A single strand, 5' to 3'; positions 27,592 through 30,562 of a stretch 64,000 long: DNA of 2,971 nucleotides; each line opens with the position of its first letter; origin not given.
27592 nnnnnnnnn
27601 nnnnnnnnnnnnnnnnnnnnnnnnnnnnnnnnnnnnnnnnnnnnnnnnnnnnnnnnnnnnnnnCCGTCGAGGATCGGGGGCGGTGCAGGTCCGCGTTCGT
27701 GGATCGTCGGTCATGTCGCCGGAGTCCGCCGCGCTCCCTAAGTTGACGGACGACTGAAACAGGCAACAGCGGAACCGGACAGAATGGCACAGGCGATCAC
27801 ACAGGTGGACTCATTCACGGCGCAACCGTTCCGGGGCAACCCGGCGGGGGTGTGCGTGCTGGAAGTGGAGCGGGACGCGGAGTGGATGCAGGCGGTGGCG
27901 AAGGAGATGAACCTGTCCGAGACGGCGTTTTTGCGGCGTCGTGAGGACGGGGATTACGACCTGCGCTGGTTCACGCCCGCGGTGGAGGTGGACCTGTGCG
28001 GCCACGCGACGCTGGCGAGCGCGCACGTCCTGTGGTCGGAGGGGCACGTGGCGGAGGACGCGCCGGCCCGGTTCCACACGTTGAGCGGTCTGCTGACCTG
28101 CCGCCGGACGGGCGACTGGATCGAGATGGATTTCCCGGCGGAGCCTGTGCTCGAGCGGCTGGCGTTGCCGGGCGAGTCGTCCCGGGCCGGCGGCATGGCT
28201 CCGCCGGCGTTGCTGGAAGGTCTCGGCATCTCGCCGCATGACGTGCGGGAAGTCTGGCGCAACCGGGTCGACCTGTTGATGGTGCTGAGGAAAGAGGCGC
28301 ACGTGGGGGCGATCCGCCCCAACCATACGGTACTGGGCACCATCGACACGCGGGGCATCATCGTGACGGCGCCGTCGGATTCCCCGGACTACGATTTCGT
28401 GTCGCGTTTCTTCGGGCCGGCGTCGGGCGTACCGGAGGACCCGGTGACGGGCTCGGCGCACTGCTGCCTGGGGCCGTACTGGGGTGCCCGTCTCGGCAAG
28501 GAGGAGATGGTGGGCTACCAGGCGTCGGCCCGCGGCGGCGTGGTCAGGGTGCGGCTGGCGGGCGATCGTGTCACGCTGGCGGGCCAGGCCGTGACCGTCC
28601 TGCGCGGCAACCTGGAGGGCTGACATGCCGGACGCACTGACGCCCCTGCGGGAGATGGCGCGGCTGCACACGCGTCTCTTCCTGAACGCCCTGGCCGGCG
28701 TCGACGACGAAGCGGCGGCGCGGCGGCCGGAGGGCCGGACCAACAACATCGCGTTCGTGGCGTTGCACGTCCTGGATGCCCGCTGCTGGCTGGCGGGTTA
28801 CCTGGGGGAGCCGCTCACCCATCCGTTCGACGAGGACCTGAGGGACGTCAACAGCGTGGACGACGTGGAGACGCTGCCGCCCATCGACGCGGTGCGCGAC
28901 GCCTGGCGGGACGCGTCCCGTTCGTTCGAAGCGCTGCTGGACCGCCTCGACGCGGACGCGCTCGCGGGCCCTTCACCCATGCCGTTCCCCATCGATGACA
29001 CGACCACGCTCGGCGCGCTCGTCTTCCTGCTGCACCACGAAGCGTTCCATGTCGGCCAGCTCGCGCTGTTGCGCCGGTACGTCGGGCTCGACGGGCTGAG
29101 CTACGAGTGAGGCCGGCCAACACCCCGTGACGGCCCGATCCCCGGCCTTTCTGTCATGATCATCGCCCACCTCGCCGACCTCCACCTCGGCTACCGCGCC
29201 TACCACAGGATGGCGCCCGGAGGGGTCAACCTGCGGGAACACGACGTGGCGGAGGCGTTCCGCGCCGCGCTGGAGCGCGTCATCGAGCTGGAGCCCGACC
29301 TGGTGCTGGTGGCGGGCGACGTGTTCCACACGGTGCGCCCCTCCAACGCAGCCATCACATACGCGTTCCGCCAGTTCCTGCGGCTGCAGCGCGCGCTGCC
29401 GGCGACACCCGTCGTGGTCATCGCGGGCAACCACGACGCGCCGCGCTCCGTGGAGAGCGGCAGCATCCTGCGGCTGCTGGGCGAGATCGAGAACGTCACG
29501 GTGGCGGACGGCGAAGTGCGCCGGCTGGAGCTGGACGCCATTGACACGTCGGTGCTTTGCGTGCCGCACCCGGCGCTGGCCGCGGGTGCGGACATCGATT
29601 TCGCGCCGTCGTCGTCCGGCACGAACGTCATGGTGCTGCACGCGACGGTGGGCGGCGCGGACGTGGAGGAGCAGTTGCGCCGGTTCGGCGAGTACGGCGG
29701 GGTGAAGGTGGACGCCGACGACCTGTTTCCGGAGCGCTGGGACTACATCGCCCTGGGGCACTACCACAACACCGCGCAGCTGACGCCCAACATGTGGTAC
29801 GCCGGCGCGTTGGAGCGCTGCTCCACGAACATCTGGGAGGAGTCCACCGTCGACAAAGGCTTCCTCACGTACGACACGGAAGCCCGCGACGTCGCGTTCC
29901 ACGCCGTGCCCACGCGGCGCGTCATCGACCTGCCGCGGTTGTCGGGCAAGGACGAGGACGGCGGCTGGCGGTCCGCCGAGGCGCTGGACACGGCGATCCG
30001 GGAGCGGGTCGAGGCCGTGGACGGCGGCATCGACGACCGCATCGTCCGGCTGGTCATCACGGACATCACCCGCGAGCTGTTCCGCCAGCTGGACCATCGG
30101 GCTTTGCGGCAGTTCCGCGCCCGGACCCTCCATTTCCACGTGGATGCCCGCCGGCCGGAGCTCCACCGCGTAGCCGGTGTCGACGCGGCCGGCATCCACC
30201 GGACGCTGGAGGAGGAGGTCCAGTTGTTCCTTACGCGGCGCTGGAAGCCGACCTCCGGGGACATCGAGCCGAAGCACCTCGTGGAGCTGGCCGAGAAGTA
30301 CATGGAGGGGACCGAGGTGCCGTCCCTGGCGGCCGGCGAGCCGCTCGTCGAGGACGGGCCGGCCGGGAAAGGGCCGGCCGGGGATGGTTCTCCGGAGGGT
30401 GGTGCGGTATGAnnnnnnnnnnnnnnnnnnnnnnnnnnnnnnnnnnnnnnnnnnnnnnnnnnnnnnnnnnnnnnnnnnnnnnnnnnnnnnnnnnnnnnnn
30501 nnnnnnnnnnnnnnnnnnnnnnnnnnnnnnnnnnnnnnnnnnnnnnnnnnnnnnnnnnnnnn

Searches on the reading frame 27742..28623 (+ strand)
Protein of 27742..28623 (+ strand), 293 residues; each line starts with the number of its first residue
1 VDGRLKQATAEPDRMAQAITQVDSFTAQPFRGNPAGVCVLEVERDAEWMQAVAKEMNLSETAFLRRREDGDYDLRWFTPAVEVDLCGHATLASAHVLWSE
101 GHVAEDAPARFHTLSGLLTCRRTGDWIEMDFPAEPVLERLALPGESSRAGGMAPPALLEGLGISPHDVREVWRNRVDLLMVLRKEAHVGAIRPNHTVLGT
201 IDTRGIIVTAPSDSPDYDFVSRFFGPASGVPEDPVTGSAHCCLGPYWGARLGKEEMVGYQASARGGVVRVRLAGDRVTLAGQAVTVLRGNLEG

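Call 55: search_protein_families(library=pfam, proteins=[window:27742-28623:+], max_evalue=0.00001)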
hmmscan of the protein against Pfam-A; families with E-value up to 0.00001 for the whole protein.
window:27742-28623:+ (293 aa): 1 family
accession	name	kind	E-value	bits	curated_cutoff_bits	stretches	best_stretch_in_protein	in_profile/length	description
PF02567.21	PhzC-PhzF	-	5.6e-63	213.5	27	1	22-289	1-281/281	Phenazine biosynthesis-like protein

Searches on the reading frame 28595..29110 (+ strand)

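Call 55: search_protein_families(library=pfam, proteins=[window:28595-29110:+], max_evalue=0.00001)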
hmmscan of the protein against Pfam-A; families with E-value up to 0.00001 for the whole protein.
window:28595-29110:+ (171 aa): 2 families
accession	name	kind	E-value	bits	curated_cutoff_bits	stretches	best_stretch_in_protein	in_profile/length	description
PF12867.12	DinB_2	-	3.4e-14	53.8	24.8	1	25-156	5-128/128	DinB superfamily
PF04978.18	MST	-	2.5e-09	38.2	27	1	21-161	5-145/149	Mycothiol-S-transferase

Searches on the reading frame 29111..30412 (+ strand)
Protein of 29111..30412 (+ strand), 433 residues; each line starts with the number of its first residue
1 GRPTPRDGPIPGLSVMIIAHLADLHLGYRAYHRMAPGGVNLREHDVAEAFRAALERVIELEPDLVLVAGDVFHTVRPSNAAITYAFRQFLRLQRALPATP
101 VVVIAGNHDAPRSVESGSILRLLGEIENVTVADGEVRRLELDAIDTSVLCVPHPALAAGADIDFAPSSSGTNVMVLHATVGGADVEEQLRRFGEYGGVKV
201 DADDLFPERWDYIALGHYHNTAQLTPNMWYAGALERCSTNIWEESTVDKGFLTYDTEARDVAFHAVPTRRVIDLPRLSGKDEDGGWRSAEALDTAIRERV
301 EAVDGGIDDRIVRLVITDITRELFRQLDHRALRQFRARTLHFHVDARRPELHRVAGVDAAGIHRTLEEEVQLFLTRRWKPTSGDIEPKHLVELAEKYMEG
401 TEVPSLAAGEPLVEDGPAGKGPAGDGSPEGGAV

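Call 55: search_protein_families(library=pfam, proteins=[window:29111-30412:+], max_evalue=0.00001)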
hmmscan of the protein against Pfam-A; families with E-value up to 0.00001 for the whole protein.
window:29111-30412:+ (433 aa): 2 families
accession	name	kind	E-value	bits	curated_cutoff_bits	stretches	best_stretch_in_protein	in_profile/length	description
PF00149.33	Metallophos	-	2.1e-12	48.3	21.5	1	17-219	2-189/191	Calcineurin-like phosphoesterase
PF12850.12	Metallophos_2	-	9.3e-06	26.2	27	0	16-135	1-60/154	Calcineurin-like phosphoesterase superfamily domain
